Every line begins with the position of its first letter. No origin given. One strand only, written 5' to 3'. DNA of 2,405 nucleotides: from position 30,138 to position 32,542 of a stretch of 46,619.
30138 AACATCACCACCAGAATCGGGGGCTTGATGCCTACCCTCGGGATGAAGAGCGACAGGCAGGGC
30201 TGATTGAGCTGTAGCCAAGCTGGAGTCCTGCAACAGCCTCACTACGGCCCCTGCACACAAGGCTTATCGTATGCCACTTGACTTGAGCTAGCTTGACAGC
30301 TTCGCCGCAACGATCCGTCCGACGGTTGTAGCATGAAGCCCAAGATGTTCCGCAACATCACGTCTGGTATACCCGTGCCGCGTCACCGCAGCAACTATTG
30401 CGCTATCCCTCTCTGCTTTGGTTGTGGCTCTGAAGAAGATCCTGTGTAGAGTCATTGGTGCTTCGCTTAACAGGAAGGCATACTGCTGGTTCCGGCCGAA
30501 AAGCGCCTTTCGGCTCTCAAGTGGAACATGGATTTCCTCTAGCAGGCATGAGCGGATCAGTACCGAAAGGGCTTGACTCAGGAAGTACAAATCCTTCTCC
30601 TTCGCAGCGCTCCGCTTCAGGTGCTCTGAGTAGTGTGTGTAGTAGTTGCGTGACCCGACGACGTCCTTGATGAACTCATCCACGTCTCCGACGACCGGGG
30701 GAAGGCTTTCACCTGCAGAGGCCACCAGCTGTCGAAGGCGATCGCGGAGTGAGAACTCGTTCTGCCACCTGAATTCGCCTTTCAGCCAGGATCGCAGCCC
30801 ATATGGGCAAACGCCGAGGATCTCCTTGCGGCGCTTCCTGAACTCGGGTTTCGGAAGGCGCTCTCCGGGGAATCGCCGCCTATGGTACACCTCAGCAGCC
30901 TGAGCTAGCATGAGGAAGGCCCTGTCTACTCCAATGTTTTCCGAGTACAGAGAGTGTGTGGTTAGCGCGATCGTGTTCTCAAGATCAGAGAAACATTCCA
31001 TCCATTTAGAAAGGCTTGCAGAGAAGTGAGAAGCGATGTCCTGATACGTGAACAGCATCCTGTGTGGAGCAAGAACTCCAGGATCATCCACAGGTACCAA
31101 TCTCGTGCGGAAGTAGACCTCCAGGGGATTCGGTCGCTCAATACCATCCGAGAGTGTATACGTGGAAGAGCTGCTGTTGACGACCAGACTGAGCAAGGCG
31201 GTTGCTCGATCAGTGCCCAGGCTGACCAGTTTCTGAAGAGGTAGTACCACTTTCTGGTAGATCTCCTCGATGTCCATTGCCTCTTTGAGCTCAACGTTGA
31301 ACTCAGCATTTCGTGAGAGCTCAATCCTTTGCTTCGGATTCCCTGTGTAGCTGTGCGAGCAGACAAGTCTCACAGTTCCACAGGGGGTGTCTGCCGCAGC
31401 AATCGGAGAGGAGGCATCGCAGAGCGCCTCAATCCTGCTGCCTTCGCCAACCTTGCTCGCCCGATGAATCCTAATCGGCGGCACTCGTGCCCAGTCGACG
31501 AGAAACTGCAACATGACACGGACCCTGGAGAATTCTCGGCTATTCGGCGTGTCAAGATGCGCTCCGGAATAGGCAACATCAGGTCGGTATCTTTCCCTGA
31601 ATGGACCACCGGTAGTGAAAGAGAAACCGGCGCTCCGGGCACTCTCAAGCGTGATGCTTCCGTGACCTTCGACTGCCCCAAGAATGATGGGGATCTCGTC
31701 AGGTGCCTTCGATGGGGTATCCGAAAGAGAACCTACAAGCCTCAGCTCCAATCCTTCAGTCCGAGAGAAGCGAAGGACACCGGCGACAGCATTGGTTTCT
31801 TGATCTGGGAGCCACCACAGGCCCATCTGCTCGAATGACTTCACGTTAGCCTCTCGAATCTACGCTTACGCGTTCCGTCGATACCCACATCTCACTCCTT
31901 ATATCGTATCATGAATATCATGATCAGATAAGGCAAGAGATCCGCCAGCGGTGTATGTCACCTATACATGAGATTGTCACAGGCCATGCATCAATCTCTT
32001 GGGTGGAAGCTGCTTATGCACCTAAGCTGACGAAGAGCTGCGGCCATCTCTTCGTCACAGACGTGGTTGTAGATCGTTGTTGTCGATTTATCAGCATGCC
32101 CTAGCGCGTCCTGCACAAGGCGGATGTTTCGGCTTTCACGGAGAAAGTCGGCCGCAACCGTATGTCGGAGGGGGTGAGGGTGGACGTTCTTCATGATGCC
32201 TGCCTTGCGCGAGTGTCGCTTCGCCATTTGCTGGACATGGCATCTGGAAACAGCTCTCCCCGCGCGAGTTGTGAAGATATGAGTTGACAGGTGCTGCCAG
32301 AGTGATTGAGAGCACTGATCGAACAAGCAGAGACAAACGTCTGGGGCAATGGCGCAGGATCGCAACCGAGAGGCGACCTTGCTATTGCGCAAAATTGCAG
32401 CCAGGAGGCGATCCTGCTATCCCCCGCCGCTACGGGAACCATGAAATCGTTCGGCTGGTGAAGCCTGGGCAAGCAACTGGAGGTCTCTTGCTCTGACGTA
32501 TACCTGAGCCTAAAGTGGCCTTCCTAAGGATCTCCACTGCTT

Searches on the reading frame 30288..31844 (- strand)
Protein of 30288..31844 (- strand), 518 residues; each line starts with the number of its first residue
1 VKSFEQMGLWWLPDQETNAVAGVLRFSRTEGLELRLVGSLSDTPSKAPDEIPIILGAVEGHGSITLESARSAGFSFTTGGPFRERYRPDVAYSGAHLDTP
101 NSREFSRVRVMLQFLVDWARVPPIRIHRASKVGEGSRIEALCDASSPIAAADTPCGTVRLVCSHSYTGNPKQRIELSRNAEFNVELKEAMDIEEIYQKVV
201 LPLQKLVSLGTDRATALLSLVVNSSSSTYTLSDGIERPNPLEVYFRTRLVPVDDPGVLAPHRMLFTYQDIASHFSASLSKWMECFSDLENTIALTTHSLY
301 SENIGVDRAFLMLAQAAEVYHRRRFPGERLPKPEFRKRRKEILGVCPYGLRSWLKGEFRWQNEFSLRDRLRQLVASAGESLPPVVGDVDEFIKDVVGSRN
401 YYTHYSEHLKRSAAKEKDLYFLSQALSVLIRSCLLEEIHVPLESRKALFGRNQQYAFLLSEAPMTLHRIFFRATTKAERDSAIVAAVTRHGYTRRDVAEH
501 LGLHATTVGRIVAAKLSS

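Call 4: search_protein_families(library=pfam, proteins=[window:30288-31844:-], max_evalue=1)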
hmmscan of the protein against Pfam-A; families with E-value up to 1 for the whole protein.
window:30288-31844:- (518 aa): 11 families
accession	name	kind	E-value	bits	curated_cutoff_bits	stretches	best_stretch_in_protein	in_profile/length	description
PF18862.6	ApeA_NTD1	-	7.6e-39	134.2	25.5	1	7-281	3-271/271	ApeA N-terminal domain 1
PF18739.6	HEPN_Apea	-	4.4e-29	102.1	24.4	1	311-442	1-134/136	Apea-like HEPN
PF13542.12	HTH_Tnp_ISL3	-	0.00016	21.5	27.4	1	482-512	19-47/51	Helix-turn-helix domain of transposase family ISL3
PF13613.12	HTH_Tnp_4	-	0.0086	16.1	27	1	489-512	17-40/53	Helix-turn-helix of DDE superfamily endonuclease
PF13384.12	HTH_23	-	0.0087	16.3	24.6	1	483-513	10-39/50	Homeodomain-like domain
PF25213.1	HVO_A0261_N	-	0.042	14.2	35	1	477-513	10-46/86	HVO_A0261 N-terminal domain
PF02954.25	HTH_8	-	0.051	13.7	22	1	482-510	9-37/42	Bacterial regulatory protein, Fis family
PF13560.12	HTH_31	-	0.073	13.8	27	1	489-514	12-37/64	Helix-turn-helix domain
PF08281.18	Sigma70_r4_2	-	0.14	12.2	25.7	0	478-509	13-44/54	Sigma-70, region 4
PF13545.12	HTH_Crp_2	-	0.2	12.1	27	0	491-512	22-43/70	Crp-like helix-turn-helix domain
PF18024.7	HTH_50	-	0.26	11.5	27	1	478-510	12-42/50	Helix-turn-helix domain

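Call 5: search_protein_families(library=padloc, proteins=[window:30288-31844:-], max_evalue=1)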
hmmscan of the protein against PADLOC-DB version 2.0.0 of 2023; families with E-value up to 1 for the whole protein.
window:30288-31844:- (518 aa): 6 families
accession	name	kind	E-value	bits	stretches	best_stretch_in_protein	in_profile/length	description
PDLC05048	PDC-S58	-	1.1e-87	292.9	1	1-457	1-448/461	-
PDLC01679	Cas13-ApeA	-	1.5e-42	143.6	1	260-442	2-182/187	Cas13-ApeA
PDLC05046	PDC-S58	-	6.5e-42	141.8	1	3-453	4-436/452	-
PDLC01680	Cas13-ApeA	-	9.7e-27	92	1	265-439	1-174/175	Cas13-ApeA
PDLC05047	PDC-S58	-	7.2e-18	62.7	1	262-438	261-439/465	-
PDLC05045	PDC-S58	-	2.3e-06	24.8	1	266-441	288-474/480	-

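Call 6: search_protein_families(library=ncbifam, proteins=[window:30288-31844:-], max_evalue=1)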
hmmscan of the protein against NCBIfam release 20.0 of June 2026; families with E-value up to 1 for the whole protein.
window:30288-31844:- (518 aa): 1 family
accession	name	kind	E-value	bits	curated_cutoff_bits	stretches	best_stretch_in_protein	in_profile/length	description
NF005644.0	PRK07408.1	subfamily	0.093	12.3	261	1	478-513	208-243/258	RNA polymerase sigma factor SigF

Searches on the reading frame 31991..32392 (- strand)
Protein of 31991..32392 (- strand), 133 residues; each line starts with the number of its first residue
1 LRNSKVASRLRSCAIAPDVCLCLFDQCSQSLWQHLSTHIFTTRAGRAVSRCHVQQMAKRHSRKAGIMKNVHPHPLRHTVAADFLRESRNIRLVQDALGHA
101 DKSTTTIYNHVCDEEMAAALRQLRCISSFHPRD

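Call 4: search_protein_families(library=pfam, proteins=[window:31991-32392:-], max_evalue=1)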
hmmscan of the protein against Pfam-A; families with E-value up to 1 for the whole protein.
window:31991-32392:- (133 aa): 2 families
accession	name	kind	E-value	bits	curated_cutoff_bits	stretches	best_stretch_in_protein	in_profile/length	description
PF00589.27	Phage_integrase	-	4.7e-18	66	27.1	1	33-114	90-171/172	Phage integrase family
PF10827.13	DUF2552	-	0.18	12.4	27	1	55-108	10-62/79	Protein of unknown function (DUF2552)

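Call 5: search_protein_families(library=padloc, proteins=[window:31991-32392:-], max_evalue=1)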
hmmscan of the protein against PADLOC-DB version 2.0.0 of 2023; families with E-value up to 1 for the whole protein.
window:31991-32392:- (133 aa): 1 family
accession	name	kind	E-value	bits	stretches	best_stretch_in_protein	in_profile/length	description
PDLC04063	PD-T4-6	-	0.012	12.4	1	28-118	385-473/564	-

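Call 6: search_protein_families(library=ncbifam, proteins=[window:31991-32392:-], max_evalue=1)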
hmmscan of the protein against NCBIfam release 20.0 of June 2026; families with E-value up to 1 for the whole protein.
window:31991-32392:- (133 aa): 11 families
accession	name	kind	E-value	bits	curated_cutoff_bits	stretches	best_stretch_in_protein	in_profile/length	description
TIGR02224.1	recomb_XerC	equivalog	6.3e-22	78.3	335.15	1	27-121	191-287/295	tyrosine recombinase XerC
NF040815.2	recomb_XerA_Arch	equivalog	6.6e-22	78.3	220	1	34-117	177-260/263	site-specific tyrosine recombinase/integron integrase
TIGR02225.1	recomb_XerD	equivalog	1.7e-21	76.8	329.6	1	35-122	198-285/290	site-specific tyrosine recombinase XerD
NF001399.0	PRK00283.1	subfamily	2.6e-18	66.3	279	1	34-122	205-294/300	tyrosine recombinase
TIGR02249.1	integrase_gron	subfamily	1.8e-16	60.4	265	1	50-117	239-306/315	integron integrase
NF011946.0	PRK15417.1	equivalog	4.5e-15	55.7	435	1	48-125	247-329/337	integron integrase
NF003462.0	PRK05084.1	equivalog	5.9e-14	51.6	267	1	46-123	281-356/360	tyrosine recombinase XerS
NF002331.0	PRK01287.1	subfamily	7e-12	45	371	1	31-115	231-316/365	site-specific tyrosine recombinase XerC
NF007370.0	PRK09870.1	subfamily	7.6e-09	35.5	221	1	33-109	101-177/200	tyrosine-type DNA invertase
NF007371.0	PRK09871.1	subfamily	9.4e-09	35.1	222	1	38-109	101-172/198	tyrosine-type DNA invertase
NF041502.1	integrase_1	equivalog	0.0005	18.9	350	1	32-115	283-364/484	site-specific integrase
